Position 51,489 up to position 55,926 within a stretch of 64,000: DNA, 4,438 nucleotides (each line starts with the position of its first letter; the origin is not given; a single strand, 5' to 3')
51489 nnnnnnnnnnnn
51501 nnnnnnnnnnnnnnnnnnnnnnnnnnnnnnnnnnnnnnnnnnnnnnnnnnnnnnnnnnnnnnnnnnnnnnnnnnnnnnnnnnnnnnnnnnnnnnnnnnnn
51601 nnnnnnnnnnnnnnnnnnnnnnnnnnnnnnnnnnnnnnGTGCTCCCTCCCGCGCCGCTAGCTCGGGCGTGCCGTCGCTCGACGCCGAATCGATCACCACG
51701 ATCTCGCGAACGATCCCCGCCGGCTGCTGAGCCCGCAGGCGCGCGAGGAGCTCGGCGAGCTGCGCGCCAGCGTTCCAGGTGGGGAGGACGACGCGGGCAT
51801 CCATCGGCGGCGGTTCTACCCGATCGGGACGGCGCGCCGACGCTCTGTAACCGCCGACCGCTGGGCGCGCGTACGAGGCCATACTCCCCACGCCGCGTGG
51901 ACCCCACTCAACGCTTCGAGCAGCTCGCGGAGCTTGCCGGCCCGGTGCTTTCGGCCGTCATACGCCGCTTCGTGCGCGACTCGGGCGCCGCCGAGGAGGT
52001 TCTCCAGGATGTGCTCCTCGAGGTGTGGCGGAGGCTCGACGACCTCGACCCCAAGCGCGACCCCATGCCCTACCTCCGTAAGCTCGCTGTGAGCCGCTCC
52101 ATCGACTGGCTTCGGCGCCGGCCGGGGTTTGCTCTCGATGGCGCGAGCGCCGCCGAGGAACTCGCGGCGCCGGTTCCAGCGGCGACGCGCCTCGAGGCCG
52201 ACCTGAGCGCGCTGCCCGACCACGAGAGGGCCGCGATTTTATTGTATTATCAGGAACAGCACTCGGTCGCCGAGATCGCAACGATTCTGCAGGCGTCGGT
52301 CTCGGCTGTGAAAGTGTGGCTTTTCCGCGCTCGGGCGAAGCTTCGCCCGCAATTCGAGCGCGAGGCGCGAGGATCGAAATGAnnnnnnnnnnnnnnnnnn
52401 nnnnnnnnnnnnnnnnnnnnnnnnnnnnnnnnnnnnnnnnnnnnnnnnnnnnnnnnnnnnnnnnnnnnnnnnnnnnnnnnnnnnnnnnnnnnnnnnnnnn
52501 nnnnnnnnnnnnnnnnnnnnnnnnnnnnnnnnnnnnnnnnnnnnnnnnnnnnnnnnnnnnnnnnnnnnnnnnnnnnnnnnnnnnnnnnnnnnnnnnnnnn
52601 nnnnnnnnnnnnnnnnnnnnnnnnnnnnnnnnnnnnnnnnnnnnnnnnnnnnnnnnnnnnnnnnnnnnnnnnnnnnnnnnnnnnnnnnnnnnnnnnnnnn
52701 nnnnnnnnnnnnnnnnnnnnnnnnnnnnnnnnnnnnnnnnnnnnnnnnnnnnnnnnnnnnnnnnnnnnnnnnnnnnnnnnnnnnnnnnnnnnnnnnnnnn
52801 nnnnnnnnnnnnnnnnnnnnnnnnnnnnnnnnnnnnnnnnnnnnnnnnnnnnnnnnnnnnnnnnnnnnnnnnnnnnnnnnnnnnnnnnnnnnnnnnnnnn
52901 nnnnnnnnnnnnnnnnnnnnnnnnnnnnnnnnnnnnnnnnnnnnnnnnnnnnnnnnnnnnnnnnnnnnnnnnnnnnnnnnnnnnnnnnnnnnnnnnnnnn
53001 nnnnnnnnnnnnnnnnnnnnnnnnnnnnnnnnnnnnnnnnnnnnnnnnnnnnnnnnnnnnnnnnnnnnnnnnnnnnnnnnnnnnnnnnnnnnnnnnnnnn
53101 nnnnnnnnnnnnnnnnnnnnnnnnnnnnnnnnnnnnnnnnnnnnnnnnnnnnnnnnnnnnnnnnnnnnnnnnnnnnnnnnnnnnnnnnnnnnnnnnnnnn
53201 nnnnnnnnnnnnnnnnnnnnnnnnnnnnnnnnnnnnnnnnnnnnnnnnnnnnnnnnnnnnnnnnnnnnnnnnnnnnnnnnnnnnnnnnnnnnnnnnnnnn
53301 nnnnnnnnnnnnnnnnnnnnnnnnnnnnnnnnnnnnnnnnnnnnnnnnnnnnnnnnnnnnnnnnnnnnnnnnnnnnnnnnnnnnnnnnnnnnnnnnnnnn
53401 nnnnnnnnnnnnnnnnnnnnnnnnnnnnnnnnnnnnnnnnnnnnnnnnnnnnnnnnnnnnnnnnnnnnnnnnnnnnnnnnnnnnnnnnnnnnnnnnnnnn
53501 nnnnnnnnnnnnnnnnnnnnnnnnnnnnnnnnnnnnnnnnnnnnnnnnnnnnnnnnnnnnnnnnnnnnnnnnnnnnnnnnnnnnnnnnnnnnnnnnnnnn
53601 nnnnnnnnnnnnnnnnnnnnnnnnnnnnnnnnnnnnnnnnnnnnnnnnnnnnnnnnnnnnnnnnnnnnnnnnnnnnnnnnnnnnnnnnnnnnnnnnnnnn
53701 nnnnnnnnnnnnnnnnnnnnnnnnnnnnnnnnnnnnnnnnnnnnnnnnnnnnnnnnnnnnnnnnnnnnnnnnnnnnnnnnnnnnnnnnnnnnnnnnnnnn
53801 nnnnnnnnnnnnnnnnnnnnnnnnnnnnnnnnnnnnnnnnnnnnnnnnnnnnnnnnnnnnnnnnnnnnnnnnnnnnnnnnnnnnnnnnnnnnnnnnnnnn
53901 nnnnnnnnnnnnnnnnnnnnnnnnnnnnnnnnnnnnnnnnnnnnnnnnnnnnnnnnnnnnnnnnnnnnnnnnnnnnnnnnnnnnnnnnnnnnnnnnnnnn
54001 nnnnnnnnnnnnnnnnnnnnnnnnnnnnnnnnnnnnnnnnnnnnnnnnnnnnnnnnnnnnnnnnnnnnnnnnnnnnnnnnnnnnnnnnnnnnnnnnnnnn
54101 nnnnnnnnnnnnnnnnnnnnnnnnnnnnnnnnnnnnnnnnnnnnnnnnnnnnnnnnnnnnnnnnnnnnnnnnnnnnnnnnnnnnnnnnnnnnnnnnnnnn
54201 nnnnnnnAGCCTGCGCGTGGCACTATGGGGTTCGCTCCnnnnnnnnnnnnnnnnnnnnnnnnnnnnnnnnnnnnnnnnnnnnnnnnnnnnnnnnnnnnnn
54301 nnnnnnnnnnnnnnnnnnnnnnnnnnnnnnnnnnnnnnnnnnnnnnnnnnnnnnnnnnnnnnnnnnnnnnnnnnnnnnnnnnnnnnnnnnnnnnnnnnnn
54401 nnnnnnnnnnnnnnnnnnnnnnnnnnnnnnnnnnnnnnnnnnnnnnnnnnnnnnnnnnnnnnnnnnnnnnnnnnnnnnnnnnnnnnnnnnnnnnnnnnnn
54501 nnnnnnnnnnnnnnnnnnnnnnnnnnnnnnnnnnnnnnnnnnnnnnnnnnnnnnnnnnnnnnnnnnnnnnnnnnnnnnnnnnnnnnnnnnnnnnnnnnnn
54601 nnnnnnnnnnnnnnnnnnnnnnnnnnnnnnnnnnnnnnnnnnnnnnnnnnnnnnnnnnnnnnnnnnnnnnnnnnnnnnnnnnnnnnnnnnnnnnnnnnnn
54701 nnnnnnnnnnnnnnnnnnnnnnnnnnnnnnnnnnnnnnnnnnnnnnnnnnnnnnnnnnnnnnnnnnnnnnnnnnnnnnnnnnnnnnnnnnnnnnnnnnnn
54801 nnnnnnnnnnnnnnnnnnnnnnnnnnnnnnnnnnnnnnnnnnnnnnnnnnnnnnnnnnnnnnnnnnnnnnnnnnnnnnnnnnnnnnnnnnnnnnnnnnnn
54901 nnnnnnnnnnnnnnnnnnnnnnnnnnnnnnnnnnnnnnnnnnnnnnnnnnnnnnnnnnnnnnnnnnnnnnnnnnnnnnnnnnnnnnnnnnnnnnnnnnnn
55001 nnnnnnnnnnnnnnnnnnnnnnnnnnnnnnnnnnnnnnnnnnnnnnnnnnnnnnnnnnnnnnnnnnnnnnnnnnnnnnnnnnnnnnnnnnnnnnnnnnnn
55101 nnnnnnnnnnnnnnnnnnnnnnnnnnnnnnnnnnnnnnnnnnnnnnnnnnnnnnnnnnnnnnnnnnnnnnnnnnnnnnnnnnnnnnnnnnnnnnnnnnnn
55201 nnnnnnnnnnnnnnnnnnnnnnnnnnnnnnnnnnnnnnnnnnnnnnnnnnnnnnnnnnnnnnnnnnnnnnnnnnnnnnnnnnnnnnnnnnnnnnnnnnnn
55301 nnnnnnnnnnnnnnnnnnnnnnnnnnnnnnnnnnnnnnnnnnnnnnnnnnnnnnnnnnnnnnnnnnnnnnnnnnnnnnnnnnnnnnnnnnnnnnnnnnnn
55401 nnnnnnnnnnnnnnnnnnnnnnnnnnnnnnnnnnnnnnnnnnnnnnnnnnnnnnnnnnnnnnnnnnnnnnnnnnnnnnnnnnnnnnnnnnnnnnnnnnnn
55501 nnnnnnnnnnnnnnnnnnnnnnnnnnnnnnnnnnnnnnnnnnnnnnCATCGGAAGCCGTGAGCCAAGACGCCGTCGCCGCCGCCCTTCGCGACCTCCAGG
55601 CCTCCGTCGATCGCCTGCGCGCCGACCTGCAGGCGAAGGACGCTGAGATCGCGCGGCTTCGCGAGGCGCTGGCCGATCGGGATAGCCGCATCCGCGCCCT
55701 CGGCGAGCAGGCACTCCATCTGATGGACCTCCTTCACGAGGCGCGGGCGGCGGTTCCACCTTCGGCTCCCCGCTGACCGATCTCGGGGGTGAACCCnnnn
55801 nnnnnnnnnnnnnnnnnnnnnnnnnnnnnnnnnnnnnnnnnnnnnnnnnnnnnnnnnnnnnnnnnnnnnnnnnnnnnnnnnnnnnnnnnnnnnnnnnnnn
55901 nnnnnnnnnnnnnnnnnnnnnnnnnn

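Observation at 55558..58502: Catalytically degenerate GT2-like domain fused to a coiled coil of about 600 aa, preceded by a mini coiled-coil protein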

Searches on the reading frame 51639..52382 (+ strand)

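Call 7: search_protein_families(library=pfam, proteins=[window:51639-52382:+], max_evalue=0.01)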
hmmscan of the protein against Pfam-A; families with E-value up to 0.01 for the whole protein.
window:51639-52382:+ (247 aa): 9 families
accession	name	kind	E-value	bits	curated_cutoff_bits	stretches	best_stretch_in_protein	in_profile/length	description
PF08281.18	Sigma70_r4_2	-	2.6e-14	53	25.7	1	189-235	8-54/54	Sigma-70, region 4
PF04542.20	Sigma70_r2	-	8.8e-11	41.9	24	1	101-161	6-68/71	Sigma-70 region 2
PF04545.22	Sigma70_r4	-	1.4e-08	34.6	24.1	1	189-236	2-49/50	Sigma-70, region 4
PF13518.12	HTH_28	-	1.8e-05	25.1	25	1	196-228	1-33/52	Helix-turn-helix domain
PF13384.12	HTH_23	-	3.9e-05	23.8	24.6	1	196-228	6-38/50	Homeodomain-like domain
PF06056.18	Terminase_5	-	0.002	18.4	20.3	1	196-232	3-38/58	Putative ATPase subunit of terminase (gpP-like)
PF22233.2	PhyR_sigma-like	-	0.0035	17.6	27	1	189-233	1-45/50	Response regulator PhyR, sigma-like domain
PF13936.12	HTH_38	-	0.0041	17.3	27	1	192-222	5-35/44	Helix-turn-helix domain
PF05331.17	DUF742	-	0.0084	16.4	27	0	175-228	25-76/114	Protein of unknown function (DUF742)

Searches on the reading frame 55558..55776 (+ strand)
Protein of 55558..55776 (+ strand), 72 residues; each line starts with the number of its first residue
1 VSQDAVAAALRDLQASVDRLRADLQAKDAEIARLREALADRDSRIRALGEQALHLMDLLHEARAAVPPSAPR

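Call 7: search_protein_families(library=pfam, proteins=[window:55558-55776:+], max_evalue=0.01)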
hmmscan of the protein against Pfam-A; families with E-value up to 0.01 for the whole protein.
window:55558-55776:+ (72 aa): 3 families
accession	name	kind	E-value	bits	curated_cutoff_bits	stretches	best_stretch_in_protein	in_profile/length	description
PF04859.17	DUF641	-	0.00047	20.9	27.6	1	9-49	85-125/127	Plant protein of unknown function (DUF641)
PF16515.11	HIP1_clath_bdg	-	0.006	17.4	28.8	1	10-45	47-82/99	Clathrin-binding domain of Huntingtin-interacting protein 1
PF14197.11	Cep57_CLD_2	-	0.0067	16.9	27.1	1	7-62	2-54/67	Centrosome localisation domain of PPC89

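Call 9: search_protein_families(library=ncbifam, proteins=[window:55558-55776:+], max_evalue=1)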
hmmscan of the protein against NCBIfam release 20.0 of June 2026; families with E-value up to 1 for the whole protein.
window:55558-55776:+ (72 aa): 12 families
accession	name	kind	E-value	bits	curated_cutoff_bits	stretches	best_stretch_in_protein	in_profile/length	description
NF052320.1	Cbp1_fam_LP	subfamily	1.1e-05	25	90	1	10-55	118-163/286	Cbp1 family collagen-binding glycoprotein adhesin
NF002572.0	PRK02224.1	equivalog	0.026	12.8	1087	1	3-66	316-379/888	DNA double-strand break repair ATPase Rad50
NF045487.1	ASRP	equivalog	0.034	12.8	300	1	10-48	199-237/593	archaea-specific SMC-related protein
TIGR02169.1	SMC_prok_A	equivalog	0.035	11.8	729.4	1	4-51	354-401/1165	chromosome segregation protein SMC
TIGR02168.1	SMC_prok_B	equivalog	0.056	11.1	567.35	1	9-57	869-917/1181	chromosome segregation protein SMC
NF041565.1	selin_dien_syn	equivalog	0.071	12.1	450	1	1-37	113-148/345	selina-4(15),7(11)-diene synthase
NF045622.1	Npun_F5560_fam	hypoth_equivalog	0.075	13.1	125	1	12-57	44-89/156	Npun_F5560 family protein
NF047515.1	SpiroCoCo_C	equivalog_domain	0.097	11.8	125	1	5-61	205-260/313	SpiroCoCo family coiled-coil protein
TIGR01087.1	murD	equivalog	0.13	11.3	211.95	1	4-64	329-388/441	UDP-N-acetylmuramoyl-L-alanine--D-glutamate ligase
NF033885.1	conj_TraP_IncI1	equivalog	0.14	11.9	135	1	5-65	79-136/217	conjugal transfer protein TraP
NF052667.1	Tsi2_fam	equivalog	0.35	11.3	70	0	10-40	13-44/73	Tsi2 family anti-toxin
NF049847.1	FtsL_COG5462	equivalog_domain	0.47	10.2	50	1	8-59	30-76/85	cell division protein FtsL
